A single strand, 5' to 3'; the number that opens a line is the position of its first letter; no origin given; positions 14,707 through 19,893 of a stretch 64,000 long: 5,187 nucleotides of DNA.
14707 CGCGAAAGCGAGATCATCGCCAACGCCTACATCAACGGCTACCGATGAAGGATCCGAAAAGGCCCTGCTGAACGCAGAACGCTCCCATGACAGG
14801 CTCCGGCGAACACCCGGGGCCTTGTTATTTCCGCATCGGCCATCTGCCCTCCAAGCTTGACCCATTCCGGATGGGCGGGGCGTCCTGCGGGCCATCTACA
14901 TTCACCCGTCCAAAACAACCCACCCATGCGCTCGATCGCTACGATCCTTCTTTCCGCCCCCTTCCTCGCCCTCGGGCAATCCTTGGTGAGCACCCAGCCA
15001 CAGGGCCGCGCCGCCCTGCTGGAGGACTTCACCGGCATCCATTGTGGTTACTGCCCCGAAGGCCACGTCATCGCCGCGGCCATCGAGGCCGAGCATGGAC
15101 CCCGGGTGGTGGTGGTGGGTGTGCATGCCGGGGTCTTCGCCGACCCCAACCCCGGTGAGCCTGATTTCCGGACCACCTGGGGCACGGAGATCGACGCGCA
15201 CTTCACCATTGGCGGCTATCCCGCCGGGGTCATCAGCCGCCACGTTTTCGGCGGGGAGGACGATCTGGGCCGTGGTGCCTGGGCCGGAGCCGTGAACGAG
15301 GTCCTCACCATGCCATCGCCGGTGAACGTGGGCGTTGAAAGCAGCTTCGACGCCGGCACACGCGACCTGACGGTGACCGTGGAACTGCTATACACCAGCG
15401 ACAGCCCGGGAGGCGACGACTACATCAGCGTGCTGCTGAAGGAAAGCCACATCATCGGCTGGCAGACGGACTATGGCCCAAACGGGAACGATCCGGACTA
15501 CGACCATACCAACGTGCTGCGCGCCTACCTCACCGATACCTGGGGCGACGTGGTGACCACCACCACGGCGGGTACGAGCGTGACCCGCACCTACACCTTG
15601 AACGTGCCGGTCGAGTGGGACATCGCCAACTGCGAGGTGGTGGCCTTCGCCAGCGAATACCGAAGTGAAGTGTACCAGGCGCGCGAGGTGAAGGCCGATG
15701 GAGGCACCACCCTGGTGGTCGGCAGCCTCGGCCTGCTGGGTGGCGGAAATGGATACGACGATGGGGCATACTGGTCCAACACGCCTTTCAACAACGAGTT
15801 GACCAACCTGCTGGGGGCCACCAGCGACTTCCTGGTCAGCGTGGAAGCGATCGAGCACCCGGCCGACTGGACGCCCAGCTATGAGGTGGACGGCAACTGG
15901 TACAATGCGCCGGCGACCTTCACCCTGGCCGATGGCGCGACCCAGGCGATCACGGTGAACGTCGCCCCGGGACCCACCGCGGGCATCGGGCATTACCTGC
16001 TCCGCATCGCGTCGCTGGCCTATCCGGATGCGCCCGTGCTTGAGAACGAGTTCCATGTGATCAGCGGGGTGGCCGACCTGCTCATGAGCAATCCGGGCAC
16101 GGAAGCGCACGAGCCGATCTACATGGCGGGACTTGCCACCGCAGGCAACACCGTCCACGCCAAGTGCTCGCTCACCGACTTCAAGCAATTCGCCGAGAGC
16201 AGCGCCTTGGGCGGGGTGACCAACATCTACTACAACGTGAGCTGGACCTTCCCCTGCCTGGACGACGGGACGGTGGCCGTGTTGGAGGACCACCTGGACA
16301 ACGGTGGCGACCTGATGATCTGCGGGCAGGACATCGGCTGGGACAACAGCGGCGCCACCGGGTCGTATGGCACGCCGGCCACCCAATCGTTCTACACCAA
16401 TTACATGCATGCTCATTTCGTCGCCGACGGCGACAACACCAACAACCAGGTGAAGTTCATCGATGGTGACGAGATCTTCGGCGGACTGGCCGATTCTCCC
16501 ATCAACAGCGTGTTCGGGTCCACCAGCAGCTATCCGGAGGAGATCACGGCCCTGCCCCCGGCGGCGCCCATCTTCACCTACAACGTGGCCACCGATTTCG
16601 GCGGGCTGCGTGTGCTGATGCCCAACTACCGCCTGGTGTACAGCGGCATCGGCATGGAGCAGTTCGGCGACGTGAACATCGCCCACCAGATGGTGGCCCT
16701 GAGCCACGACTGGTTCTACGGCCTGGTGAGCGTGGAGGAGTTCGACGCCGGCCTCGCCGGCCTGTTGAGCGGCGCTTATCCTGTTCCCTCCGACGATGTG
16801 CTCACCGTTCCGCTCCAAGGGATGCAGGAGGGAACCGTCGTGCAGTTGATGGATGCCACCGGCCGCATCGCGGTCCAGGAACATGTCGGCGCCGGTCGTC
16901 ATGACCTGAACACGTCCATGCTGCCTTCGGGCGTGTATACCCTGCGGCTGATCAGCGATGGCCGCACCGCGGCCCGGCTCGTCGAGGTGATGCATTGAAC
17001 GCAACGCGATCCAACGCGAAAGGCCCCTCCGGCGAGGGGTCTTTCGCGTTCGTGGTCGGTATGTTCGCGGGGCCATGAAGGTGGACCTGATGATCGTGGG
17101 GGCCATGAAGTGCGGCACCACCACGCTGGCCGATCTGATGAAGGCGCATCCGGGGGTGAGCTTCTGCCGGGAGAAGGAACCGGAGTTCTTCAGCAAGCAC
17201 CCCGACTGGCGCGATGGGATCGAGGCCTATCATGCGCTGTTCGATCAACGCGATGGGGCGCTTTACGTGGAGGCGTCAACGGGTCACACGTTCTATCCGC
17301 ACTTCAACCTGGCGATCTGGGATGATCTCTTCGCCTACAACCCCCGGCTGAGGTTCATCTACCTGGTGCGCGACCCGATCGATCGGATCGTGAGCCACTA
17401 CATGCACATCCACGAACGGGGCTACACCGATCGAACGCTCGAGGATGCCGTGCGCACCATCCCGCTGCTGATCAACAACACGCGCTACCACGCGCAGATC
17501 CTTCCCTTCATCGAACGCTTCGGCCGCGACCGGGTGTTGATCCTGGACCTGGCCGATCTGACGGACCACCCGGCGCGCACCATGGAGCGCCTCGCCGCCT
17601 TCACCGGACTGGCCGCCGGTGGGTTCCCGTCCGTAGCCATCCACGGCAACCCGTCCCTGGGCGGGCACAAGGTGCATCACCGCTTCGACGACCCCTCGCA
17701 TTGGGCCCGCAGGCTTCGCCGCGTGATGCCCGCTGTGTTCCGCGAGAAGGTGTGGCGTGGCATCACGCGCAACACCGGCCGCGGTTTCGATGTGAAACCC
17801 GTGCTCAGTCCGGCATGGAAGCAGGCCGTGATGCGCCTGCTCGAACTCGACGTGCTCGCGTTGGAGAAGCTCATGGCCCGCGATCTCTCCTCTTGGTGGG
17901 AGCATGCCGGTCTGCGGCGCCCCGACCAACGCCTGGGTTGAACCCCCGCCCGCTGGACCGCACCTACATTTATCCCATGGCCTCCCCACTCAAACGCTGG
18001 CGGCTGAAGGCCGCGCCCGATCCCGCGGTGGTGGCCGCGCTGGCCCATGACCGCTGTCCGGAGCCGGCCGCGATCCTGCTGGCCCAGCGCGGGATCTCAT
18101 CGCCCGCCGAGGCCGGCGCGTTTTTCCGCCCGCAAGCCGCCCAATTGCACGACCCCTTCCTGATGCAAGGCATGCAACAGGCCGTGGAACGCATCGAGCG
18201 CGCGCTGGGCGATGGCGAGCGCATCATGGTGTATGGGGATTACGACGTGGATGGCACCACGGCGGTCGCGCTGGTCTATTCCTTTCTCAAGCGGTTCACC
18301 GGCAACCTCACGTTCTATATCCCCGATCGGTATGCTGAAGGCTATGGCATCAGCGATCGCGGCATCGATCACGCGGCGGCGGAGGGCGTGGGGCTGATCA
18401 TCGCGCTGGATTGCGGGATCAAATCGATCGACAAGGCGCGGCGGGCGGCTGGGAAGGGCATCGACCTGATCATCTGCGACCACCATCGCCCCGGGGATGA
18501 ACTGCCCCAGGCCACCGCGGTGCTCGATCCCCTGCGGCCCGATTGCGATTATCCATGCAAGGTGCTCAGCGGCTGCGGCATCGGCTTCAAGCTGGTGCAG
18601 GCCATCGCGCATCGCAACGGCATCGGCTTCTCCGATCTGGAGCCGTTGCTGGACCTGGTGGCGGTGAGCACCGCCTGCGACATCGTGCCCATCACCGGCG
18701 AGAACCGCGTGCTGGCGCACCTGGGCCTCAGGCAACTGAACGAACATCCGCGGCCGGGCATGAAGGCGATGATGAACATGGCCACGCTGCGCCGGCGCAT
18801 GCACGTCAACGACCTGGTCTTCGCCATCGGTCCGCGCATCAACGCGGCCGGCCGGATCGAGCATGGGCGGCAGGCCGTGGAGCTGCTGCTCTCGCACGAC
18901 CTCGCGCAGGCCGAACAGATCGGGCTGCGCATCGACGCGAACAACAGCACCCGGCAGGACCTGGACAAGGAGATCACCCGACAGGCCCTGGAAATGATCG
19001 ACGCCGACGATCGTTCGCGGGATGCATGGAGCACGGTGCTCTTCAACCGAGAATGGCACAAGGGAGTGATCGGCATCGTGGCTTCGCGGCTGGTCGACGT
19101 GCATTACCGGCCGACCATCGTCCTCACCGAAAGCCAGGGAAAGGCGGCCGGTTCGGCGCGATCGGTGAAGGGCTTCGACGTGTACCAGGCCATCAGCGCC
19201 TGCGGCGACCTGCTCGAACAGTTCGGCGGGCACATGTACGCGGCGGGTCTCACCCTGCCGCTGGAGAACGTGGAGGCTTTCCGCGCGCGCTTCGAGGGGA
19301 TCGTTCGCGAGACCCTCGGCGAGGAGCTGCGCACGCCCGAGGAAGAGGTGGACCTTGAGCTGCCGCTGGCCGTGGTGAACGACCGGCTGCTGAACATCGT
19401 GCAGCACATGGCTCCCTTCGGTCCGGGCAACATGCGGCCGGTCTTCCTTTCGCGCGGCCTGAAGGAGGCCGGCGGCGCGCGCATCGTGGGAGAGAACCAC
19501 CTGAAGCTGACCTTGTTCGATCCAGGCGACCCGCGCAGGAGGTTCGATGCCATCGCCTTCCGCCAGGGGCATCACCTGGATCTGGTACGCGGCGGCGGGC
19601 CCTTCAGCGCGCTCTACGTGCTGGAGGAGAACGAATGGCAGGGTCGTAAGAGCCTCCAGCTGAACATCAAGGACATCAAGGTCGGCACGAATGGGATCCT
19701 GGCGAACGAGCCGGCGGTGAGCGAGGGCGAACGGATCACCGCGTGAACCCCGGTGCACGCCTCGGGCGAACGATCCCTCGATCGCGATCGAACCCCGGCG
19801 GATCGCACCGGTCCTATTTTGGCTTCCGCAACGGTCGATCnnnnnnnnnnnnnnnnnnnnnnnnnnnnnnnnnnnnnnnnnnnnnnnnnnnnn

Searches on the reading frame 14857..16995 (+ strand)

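Call 15: search_protein_families(library=pfam, proteins=[window:14857-16995:+], max_evalue=0.01)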
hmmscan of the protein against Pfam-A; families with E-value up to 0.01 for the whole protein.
window:14857-16995:+ (713 aa): 2 families
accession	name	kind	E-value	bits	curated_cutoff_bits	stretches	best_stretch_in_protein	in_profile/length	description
PF11551.14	Omp28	-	1.2e-28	100.5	34.9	1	112-280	4-167/171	Outer membrane protein Omp28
PF18962.6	Por_Secre_tail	-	2.4e-07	31.4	27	1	641-704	2-68/75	Secretion system C-terminal sorting domain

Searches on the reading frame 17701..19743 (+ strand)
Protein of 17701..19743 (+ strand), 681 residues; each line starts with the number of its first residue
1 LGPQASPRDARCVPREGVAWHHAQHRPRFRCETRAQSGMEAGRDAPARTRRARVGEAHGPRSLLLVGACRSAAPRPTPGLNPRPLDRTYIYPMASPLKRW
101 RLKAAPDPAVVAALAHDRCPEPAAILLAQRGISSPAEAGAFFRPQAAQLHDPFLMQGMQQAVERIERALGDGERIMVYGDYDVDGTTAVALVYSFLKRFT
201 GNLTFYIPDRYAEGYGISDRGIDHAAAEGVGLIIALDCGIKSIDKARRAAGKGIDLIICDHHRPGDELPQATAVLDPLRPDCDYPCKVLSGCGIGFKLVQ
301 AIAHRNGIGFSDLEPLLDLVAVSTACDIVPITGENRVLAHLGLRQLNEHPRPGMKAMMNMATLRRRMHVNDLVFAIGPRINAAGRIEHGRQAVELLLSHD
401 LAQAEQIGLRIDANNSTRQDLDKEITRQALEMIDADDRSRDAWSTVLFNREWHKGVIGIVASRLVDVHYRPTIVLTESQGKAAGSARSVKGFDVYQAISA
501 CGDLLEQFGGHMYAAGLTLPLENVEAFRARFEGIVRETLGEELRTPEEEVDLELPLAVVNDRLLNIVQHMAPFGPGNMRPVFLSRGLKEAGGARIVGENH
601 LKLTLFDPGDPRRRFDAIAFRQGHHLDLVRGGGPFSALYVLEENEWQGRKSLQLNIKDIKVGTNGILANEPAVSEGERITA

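Call 15: search_protein_families(library=pfam, proteins=[window:17701-19743:+], max_evalue=0.01)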
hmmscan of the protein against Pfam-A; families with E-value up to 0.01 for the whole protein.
window:17701-19743:+ (681 aa): 3 families
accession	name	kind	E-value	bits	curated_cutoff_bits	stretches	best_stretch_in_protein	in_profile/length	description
PF17768.7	RecJ_OB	-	4.8e-27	94.6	27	1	550-658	1-107/107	RecJ OB domain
PF01368.27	DHH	-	5.2e-24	85.4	28.1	1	174-321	1-122/125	DHH family, N-terminal domain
PF02272.25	DHHA1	-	3.2e-15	56.9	25.9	1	449-536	10-101/102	DHHA1 domain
